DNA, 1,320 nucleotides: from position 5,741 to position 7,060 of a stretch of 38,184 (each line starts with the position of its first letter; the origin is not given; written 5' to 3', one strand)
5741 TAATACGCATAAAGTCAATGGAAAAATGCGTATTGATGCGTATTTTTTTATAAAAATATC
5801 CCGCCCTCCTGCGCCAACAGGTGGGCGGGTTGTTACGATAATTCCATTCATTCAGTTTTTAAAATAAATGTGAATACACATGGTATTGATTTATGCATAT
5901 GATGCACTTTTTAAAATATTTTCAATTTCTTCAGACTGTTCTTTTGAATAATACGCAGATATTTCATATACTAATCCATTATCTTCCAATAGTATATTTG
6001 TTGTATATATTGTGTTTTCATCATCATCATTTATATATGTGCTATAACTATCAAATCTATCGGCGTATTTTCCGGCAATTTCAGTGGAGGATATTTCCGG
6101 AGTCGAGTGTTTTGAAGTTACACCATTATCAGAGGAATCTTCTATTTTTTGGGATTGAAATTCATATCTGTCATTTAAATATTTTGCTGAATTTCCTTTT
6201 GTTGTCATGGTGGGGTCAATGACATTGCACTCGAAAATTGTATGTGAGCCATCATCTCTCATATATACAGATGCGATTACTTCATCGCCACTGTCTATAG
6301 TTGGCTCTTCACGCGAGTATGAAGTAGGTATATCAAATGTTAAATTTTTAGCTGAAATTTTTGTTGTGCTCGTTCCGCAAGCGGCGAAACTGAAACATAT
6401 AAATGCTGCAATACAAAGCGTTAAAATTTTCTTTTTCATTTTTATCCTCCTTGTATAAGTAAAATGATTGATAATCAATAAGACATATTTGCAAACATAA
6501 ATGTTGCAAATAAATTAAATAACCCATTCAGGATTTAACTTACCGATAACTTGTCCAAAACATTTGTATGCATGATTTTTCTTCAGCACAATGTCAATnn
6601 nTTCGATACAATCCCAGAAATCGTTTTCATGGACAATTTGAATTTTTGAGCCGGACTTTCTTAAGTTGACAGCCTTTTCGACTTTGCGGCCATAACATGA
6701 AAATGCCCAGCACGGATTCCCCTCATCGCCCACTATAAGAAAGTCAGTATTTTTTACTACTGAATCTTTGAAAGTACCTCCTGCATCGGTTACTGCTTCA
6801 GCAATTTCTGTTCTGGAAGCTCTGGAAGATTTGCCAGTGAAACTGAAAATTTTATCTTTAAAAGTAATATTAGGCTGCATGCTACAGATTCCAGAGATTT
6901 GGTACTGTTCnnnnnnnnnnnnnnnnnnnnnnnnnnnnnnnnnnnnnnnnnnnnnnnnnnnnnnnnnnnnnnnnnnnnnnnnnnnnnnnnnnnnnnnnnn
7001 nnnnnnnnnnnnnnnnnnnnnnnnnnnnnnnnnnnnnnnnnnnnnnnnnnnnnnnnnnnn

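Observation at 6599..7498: TerB-like repeat plus BRCT-domain protein co-transcribed with the CI repressor: possible undescribed prophage sensor or defence component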

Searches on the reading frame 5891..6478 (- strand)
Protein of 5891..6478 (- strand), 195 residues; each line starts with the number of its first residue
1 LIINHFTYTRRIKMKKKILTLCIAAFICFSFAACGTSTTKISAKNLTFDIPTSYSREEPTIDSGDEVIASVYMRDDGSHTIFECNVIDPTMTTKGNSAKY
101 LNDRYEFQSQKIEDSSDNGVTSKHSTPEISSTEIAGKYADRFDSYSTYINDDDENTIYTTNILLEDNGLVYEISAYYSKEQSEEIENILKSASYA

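Call 3: search_protein_families(library=pfam, proteins=[window:5891-6478:-], max_evalue=0.1)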
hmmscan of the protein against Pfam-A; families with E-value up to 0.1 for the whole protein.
window:5891-6478:- (195 aa): 1 family
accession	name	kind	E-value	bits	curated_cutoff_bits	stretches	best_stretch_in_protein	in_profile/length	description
PF17922.6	TetR_C_17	-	0.011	16.5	26.1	1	95-135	35-75/100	Tetracyclin repressor-like, C-terminal domain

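Call 4: search_protein_families(library=padloc, proteins=[window:5891-6478:-], max_evalue=0.1)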
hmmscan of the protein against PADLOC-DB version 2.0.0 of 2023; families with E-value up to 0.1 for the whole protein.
window:5891-6478:- (195 aa): 0 families

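Call 5: search_protein_families(library=phrogs, proteins=[window:5891-6478:-], max_evalue=0.1)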
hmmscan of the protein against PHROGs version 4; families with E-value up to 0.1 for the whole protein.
window:5891-6478:- (195 aa): 3 families
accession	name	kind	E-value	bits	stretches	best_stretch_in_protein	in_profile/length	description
phrog_6645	-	unknown function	0.022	15.5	0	14-57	3-46/137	-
phrog_26636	-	unknown function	0.079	13.4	1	13-54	3-42/272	-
phrog_542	-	unknown function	0.085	14.5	0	14-42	1-29/97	-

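Call 6: search_protein_families(library=ncbifam, proteins=[window:5891-6478:-], max_evalue=0.1)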
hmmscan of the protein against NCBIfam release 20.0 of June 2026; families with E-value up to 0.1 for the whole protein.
window:5891-6478:- (195 aa): 3 families
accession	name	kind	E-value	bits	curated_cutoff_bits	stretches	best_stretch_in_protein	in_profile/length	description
NF052336.1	PdgHdaseHSB100310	equivalog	0.0095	15.3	500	1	108-186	146-224/316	peptidoglycan hydrolase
NF033216.1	lipo_YgdI_YgdR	subfamily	0.062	13.2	42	0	16-45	1-29/71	YgdI/YgdR family lipoprotein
NF050142.1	PG1828_fam_lipo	equivalog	0.076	13.8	50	0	16-40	2-25/59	PG1828 family lipoprotein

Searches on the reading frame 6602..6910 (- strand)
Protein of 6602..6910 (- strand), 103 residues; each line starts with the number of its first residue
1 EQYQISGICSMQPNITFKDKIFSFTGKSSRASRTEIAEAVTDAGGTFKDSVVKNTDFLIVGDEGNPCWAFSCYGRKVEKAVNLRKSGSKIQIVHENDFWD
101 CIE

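Call 56: search_solved_structures(query=A3, max_evalue=1, show_alignments=5)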
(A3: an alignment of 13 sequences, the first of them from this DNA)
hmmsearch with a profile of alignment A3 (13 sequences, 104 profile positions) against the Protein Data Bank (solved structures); distinct sequences matched with E-value up to 1: 18.
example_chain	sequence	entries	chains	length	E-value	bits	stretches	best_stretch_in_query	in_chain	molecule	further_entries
6hm4_A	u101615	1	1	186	3.8e-07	33.4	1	22-75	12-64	S-M checkpoint control protein rad4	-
4bmc_A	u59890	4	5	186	3.8e-07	33.4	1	22-75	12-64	S-M CHECKPOINT CONTROL PROTEIN RAD4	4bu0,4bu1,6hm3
2k6g_A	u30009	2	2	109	3.3e-06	30.4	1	17-64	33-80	Replication factor C subunit 1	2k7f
2ebu_A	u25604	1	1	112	3.3e-06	30.4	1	17-64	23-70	Replication factor C subunit 1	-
9hu3_B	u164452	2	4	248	4.3e-05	26.8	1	13-81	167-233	DNA ligase subunit B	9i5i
1l7b_A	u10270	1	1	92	9.5e-05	25.7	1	17-63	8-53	DNA LIGASE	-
2owo_A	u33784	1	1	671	0.00059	23.1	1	10-65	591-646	DNA ligase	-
5tt5_A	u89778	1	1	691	0.00068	22.9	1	10-65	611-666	DNA ligase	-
1dgs_A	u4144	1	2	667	0.0024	21.2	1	17-63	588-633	DNA LIGASE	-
9vse_A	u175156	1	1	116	0.0024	21.2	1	16-63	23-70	DNA ligase A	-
6hm5_A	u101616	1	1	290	0.0024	21.2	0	19-69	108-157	DNA topoisomerase II binding protein 1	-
9rhi_S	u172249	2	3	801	0.0069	19.7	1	17-66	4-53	DNA replication regulator DPB11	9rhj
25qb_A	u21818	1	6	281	0.056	16.8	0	20-70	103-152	DNA topoisomerase 2-binding protein 1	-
2xnh_A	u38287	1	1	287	0.06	16.7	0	20-70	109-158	DNA TOPOISOMERASE 2-BINDING PROTEIN 1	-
2xnk_A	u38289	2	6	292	0.063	16.6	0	20-70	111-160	DNA TOPOISOMERASE 2-BINDING PROTEIN 1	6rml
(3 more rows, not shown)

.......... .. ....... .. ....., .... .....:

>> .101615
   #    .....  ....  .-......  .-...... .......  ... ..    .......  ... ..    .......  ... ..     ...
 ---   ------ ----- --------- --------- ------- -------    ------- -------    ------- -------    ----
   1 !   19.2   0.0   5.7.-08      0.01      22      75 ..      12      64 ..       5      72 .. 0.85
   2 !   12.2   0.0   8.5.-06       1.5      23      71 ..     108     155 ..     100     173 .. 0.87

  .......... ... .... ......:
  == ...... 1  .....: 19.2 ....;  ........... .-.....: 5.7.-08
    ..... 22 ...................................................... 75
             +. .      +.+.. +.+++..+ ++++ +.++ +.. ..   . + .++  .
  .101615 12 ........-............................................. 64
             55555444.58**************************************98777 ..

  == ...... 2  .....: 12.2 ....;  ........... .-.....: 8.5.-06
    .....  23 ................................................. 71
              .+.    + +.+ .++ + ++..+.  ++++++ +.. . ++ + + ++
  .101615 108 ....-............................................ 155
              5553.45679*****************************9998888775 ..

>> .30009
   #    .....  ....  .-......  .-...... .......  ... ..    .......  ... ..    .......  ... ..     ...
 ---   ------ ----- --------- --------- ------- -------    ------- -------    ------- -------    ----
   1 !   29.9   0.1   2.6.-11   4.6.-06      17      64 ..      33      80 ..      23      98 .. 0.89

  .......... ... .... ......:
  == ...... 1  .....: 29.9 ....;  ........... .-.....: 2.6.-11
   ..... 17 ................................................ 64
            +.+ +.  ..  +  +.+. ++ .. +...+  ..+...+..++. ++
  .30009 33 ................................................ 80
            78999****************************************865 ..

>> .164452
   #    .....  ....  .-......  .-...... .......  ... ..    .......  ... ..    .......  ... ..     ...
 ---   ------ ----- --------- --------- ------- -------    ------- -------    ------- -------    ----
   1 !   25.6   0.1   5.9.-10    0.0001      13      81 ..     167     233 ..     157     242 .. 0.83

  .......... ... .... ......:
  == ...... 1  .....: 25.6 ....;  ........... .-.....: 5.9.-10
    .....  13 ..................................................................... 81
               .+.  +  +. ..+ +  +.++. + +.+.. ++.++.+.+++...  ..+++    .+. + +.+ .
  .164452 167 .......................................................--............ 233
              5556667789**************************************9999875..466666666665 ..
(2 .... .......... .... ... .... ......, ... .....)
